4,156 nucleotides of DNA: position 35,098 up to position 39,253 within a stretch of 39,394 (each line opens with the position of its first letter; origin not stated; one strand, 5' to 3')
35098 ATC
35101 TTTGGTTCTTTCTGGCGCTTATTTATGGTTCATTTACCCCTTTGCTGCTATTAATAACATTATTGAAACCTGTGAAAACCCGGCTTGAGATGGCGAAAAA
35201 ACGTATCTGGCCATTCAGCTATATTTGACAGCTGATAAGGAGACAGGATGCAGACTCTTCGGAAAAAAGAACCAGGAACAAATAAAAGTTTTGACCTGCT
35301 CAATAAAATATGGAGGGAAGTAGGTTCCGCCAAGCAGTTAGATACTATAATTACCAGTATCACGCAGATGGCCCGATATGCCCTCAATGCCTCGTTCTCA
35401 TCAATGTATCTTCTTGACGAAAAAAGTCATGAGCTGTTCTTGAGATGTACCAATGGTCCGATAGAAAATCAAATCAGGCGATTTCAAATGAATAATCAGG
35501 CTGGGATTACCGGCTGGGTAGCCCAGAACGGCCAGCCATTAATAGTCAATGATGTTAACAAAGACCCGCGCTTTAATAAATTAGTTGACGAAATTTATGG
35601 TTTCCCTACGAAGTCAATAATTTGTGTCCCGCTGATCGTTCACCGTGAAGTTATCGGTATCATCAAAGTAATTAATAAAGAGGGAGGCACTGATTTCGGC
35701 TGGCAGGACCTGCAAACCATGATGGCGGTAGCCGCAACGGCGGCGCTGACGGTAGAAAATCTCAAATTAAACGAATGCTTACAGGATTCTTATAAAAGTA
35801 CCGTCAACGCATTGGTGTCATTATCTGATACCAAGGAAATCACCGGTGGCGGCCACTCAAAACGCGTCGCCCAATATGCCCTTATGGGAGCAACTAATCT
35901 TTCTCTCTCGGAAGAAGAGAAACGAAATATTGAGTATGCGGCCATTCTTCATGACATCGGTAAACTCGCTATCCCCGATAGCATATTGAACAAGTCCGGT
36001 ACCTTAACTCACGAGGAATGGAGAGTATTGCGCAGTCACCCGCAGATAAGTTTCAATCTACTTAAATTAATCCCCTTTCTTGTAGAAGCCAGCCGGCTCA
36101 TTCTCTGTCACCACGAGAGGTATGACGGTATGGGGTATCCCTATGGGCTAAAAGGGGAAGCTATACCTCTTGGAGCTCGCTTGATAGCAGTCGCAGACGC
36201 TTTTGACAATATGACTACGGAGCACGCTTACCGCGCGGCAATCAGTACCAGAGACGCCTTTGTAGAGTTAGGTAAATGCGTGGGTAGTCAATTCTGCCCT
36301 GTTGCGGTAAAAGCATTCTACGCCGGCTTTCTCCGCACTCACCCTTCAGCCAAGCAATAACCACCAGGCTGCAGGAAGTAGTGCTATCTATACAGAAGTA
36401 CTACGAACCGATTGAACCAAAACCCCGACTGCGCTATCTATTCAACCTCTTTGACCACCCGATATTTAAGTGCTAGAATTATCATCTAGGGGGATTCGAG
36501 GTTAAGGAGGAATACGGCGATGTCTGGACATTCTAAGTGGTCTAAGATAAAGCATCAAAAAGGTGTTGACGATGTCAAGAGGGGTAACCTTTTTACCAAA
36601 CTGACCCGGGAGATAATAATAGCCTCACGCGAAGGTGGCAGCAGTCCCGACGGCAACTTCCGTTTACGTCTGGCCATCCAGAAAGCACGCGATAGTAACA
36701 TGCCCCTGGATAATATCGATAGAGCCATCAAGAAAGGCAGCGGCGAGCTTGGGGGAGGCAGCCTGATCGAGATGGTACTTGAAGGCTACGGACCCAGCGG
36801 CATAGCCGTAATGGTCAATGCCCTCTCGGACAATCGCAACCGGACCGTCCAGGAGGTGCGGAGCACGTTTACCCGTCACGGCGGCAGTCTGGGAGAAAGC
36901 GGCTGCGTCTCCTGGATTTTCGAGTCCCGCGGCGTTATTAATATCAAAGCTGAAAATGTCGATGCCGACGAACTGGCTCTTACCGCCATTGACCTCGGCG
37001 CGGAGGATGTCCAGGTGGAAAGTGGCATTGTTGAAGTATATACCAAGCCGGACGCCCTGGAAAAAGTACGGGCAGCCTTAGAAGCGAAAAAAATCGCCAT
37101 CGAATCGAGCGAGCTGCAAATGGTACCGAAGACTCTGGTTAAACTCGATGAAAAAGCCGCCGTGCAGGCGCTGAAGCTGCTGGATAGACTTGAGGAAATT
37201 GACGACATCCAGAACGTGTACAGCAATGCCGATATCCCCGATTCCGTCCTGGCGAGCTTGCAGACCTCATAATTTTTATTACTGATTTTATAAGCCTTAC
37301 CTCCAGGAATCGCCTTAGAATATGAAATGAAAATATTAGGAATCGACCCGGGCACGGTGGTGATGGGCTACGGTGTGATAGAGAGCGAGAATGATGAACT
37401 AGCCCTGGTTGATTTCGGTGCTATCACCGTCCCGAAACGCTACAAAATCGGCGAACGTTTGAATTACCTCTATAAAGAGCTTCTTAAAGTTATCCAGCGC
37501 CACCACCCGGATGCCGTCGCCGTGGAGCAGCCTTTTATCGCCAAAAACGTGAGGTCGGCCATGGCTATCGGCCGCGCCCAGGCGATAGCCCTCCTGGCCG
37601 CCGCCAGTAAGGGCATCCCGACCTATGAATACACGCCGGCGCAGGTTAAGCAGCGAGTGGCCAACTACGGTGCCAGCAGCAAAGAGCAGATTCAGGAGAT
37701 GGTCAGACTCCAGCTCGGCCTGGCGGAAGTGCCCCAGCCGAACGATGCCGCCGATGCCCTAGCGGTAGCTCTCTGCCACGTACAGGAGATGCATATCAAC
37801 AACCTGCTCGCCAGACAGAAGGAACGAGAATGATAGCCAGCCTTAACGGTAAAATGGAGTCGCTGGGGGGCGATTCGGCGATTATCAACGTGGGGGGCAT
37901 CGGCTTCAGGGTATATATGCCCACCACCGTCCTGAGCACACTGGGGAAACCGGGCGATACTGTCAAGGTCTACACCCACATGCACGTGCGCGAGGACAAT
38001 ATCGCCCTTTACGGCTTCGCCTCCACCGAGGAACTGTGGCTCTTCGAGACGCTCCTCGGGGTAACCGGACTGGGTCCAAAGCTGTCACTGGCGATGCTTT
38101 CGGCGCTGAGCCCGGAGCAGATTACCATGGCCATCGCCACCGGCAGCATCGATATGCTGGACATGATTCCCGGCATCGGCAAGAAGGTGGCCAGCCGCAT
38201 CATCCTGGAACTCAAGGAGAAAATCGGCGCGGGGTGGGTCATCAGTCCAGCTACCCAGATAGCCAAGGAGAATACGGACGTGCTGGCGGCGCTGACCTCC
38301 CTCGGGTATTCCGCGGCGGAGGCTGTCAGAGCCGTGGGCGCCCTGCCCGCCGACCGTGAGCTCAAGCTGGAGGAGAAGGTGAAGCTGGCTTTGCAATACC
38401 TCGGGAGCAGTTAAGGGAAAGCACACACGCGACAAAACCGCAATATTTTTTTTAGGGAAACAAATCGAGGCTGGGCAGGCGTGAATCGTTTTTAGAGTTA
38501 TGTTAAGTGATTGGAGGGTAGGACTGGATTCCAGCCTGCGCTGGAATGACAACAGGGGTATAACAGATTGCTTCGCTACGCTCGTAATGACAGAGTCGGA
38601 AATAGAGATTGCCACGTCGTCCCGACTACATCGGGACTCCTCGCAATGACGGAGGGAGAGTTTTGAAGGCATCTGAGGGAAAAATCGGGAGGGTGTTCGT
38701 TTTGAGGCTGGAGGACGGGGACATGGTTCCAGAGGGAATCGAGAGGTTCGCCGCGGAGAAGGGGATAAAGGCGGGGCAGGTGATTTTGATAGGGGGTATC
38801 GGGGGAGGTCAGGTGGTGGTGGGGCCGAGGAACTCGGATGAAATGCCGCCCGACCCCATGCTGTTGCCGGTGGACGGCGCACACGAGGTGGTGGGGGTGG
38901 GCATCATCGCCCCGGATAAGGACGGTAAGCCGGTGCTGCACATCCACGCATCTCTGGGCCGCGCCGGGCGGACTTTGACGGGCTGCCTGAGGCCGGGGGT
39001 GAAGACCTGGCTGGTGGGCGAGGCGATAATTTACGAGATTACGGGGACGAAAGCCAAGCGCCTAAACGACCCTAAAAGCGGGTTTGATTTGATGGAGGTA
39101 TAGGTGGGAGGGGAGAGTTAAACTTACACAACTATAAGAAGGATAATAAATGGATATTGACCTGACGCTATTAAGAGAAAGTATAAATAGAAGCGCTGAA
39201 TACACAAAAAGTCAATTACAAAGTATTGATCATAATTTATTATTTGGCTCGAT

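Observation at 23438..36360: Secretin-less type IV pilus locus that mixes T4a (PilM/N/O) and Tad (TadZ/CpaE-like) parts, with a kinase embedded in the operon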

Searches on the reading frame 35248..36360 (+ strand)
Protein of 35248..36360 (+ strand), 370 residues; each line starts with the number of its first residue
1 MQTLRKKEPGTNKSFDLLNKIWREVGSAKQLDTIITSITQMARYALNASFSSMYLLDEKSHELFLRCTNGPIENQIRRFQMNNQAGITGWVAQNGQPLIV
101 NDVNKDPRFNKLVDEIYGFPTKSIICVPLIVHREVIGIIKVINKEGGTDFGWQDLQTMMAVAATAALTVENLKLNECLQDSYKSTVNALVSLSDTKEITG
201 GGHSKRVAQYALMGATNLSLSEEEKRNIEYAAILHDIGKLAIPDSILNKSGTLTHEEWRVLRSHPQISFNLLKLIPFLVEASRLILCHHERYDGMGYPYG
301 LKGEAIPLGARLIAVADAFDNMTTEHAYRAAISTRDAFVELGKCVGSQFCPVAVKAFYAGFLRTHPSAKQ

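Call 9: search_protein_families(library=pfam, proteins=[window:35248-36360:+], max_evalue=0.001)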
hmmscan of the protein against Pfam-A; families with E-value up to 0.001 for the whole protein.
window:35248-36360:+ (370 aa): 5 families
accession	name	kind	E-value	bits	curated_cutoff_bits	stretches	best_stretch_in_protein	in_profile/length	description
PF13487.12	HD_5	-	4.2e-38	131.2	27.2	1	201-347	15-164/170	HD domain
PF01966.28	HD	-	3.2e-20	73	22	1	202-322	3-116/116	HD domain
PF01590.32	GAF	-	1.2e-17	65.1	22.4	1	31-168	2-132/133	GAF domain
PF13185.12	GAF_2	-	1.9e-13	51.2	28.6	1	30-170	3-136/136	GAF domain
PF13492.12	GAF_3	-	4.4e-10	40.5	27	1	31-171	2-129/129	GAF domain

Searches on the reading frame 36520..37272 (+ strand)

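Call 9: search_protein_families(library=pfam, proteins=[window:36520-37272:+], max_evalue=0.001)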
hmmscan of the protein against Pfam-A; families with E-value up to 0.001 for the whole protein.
window:36520-37272:+ (250 aa): 2 families
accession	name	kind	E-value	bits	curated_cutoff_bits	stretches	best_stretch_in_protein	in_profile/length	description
PF01709.26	Transcrip_reg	-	9.5e-58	194.9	27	1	84-237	3-160/160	TACO1/YebC second and third domain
PF20772.2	TACO1_YebC_N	-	6.7e-31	107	36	1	5-76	1-73/73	TACO1/YebC protein N-terminal domain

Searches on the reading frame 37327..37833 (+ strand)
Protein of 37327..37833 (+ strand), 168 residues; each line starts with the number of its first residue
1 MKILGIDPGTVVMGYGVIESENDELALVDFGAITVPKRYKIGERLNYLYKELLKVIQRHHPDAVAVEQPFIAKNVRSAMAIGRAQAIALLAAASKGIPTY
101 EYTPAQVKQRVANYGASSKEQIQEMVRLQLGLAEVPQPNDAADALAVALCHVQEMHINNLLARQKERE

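Call 9: search_protein_families(library=pfam, proteins=[window:37327-37833:+], max_evalue=0.001)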
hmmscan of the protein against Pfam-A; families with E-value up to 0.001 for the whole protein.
window:37327-37833:+ (168 aa): 1 family
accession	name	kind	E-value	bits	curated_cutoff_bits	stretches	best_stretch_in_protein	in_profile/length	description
PF02075.23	RuvC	-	3.3e-44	150.8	22.2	1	3-151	1-148/148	Crossover junction endodeoxyribonuclease RuvC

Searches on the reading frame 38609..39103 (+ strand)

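Call 38: search_protein_families(library=pfam, proteins=[window:38609-39103:+], max_evalue=0.001)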
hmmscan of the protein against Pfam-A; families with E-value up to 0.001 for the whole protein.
window:38609-39103:+ (164 aa): 1 family
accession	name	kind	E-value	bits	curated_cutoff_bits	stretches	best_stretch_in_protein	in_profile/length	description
PF03479.20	PCC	-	9.2e-23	81.2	25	1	28-145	1-116/117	Plants and Prokaryotes Conserved (PCC) domain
